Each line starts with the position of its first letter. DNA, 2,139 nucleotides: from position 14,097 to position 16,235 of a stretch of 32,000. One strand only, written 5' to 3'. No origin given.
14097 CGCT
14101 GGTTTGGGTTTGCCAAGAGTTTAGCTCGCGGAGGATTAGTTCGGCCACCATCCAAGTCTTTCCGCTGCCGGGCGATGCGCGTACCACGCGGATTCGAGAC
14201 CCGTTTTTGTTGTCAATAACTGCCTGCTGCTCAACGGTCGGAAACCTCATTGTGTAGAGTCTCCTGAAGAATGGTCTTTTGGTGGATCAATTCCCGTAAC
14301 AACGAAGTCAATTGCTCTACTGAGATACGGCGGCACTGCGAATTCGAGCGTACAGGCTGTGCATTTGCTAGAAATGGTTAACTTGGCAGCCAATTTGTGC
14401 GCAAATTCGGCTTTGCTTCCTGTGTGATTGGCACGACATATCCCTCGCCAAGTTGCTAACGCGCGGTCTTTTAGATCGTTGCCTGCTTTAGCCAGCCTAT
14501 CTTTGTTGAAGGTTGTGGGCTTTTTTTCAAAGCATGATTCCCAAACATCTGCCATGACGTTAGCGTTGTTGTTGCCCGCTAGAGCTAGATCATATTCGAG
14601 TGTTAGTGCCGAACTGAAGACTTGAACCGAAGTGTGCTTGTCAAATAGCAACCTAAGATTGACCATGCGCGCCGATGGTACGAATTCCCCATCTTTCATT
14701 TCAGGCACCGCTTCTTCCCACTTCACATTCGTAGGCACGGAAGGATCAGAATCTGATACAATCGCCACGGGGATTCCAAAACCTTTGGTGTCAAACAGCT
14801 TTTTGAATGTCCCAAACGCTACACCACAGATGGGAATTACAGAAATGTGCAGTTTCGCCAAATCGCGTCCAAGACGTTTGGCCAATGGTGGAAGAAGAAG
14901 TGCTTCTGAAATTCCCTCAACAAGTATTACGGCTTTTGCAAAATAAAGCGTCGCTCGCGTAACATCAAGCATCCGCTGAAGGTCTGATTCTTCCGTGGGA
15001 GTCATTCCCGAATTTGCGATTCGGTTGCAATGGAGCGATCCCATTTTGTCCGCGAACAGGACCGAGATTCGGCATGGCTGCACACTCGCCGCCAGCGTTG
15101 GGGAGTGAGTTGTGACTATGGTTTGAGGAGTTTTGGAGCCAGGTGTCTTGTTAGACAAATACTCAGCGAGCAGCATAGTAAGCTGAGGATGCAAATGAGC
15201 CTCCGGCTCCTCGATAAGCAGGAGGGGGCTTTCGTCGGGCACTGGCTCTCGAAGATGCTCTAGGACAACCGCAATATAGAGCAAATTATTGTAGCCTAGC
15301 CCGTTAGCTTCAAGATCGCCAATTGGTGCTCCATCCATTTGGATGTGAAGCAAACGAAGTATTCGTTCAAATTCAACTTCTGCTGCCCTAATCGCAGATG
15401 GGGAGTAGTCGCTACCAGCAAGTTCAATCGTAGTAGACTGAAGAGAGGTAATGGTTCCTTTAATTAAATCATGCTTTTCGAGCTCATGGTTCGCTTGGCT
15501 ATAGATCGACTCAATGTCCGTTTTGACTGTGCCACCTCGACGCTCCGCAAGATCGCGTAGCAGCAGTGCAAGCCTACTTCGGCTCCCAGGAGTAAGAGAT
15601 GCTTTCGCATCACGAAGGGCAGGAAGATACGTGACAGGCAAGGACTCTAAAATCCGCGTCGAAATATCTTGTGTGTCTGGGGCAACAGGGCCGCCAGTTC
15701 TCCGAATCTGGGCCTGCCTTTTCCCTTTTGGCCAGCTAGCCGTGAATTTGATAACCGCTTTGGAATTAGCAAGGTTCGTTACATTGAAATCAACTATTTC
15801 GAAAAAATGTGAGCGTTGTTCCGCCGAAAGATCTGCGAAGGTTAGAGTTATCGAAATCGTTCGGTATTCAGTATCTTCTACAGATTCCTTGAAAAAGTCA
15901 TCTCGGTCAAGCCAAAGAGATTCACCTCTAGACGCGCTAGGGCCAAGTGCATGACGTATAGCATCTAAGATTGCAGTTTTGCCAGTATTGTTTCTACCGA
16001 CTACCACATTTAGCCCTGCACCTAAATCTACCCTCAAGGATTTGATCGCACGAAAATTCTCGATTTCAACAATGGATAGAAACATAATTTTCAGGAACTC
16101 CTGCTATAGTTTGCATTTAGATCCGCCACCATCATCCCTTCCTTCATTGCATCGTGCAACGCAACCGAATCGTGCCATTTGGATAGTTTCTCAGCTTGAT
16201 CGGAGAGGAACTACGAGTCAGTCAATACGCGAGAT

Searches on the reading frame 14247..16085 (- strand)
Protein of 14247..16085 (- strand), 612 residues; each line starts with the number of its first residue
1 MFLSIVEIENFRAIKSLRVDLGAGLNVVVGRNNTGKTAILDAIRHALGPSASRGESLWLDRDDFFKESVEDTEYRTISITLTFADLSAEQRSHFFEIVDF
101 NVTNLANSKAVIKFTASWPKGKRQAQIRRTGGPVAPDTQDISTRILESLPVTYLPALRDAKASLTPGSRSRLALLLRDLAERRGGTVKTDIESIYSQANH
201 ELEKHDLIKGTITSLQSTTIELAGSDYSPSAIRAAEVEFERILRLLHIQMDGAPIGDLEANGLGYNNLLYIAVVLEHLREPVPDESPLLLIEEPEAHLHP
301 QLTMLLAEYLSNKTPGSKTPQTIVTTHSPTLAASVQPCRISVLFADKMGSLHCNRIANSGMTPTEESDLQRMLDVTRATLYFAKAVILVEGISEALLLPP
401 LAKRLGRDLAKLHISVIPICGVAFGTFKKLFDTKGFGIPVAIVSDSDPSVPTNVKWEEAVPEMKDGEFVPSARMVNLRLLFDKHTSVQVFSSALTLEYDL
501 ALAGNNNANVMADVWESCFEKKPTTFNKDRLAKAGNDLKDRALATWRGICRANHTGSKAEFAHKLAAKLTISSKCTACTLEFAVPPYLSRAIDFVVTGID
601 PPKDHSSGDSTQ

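Call 26: search_protein_families(library=pfam, max_evalue=0.01, proteins=[window:14247-16085:-])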
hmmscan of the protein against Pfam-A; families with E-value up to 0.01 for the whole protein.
window:14247-16085:- (612 aa): 7 families
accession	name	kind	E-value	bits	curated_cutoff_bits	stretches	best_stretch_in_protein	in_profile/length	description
PF13175.12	AAA_15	-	1.5e-33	117.4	32.1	2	233-332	291-374/374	AAA ATPase domain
PF13304.12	AAA_21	-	5.1e-19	69.9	27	2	282-331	259-302/304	AAA domain, putative AbiEii toxin, Type IV TA system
PF20469.4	OLD-like_TOPRIM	-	2.6e-16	60.3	23.2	1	382-447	2-67/67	Overcoming lysogenization defect protein-like, TOPRIM domain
PF11398.14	DUF2813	-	2.3e-13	50.7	21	2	1-89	1-86/372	Protein of unknown function (DUF2813)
PF13476.12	AAA_23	-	3.5e-12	47.8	27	1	6-85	2-81/201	AAA domain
PF02463.25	SMC_N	-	1.3e-11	44.8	40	1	3-53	2-54/220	RecF/RecN/SMC N terminal domain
PF13555.12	AAA_29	-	0.0027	17.9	27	1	10-51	11-50/61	P-loop containing region of AAA domain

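Call 62: find_encoding_contigs(protein=window:14247-16085:-, flank=10000, max_places=10)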
Protein window:14247-16085:- (612 aa): 1 contig read that carries it; 1 place shown.
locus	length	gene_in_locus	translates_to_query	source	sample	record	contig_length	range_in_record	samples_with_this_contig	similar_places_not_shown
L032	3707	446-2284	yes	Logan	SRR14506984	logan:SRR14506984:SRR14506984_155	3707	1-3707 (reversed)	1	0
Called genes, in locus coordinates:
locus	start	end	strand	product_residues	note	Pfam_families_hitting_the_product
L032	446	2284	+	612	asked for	PF02463:SMC_N, PF11398:DUF2813 (weak), PF13175:AAA_15, PF13476:AAA_23, PF13175:AAA_15, PF13304:AAA_21, PF20469:OLD-like_TOPRIM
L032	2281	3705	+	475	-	?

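Call 65: list_cluster_members(proteins=[window:14247-16085:-, window:7706-9271:-, window:22219-23871:-])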
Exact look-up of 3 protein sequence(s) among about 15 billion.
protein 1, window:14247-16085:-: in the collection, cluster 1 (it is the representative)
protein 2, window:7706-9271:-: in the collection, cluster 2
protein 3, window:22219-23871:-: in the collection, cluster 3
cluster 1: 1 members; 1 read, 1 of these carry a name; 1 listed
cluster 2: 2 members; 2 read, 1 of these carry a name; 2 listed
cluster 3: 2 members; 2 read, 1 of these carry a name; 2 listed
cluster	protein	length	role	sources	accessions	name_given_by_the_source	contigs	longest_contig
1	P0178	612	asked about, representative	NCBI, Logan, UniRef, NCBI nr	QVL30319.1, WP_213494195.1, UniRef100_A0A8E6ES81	AAA family ATPase [Telmatocola sphagniphila] | AAA family ATPase n=1 Tax=Telmatocola sphagniphila TaxID=1123043 RepID=A0A8E6ES81_9BACT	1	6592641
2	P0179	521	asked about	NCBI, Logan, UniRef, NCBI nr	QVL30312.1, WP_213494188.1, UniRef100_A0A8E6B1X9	hypothetical protein KIH39_15780 [Telmatocola sphagniphila] | Uncharacterized protein n=1 Tax=Telmatocola sphagniphila TaxID=1123043 ... | hypothetical protein [Telmatocola sphagniphila]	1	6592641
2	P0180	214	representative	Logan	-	-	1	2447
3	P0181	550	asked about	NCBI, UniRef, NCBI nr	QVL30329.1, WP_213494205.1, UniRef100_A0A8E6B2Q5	class A beta-lactamase-related serine hydrolase [Telmatocola sphagniphila] | Class A beta-lactamase-related serine hydrolase n=1 Tax=Telmatocola sphagniphila ... | serine hydrolase [Telmatocola sphagniphila]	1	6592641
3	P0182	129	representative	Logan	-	-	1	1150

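Call 74: search_protein_families(library=padloc, proteins=[window:14247-16085:-], max_evalue=0.001)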
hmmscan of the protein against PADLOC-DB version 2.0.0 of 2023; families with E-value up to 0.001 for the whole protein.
window:14247-16085:- (612 aa): 145 families (the best 25 are shown)
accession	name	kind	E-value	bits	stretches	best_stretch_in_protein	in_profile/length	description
PDLC00071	GajA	-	1.3e-126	421.7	1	1-597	1-583/588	AAA ATPase domain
PDLC00091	GajA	-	3e-117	391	1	1-597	1-621/627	AAA ATPase domain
PDLC00096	GajA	-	1.3e-114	382.3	1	1-605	1-622/630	AAA ATPase domain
PDLC00099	GajA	-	9.7e-103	343.2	1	1-597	1-619/626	AAA ATPase domain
PDLC00080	GajA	-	1.7e-99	332.3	1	1-597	1-620/622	AAA ATPase domain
PDLC00083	GajA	-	5.2e-90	300.6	1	1-597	1-637/639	AAA ATPase domain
PDLC00073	GajA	-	2.9e-85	285.4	1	1-596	1-587/589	AAA ATPase domain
PDLC00070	GajA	-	6.3e-84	280.7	1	1-597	1-593/596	AAA ATPase domain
PDLC00069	GajA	-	3.2e-73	245.3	2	141-595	167-683/687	AAA ATPase domain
PDLC00064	GajA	-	1.7e-72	242.9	1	158-597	2-458/464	AAA ATPase domain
PDLC00101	GajA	-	2.7e-71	239.2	2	1-464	1-452/632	AAA ATPase domain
PDLC00092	GajA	-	2.4e-65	219.2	2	143-507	165-518/604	AAA ATPase domain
PDLC00077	GajA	-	9.5e-61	204.1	2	138-455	182-506/616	AAA ATPase domain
PDLC00072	GajA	-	1.1e-60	203.9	2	143-597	197-640/709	AAA ATPase domain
PDLC00100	GajA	-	2e-46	156.9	2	1-342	1-338/619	AAA ATPase domain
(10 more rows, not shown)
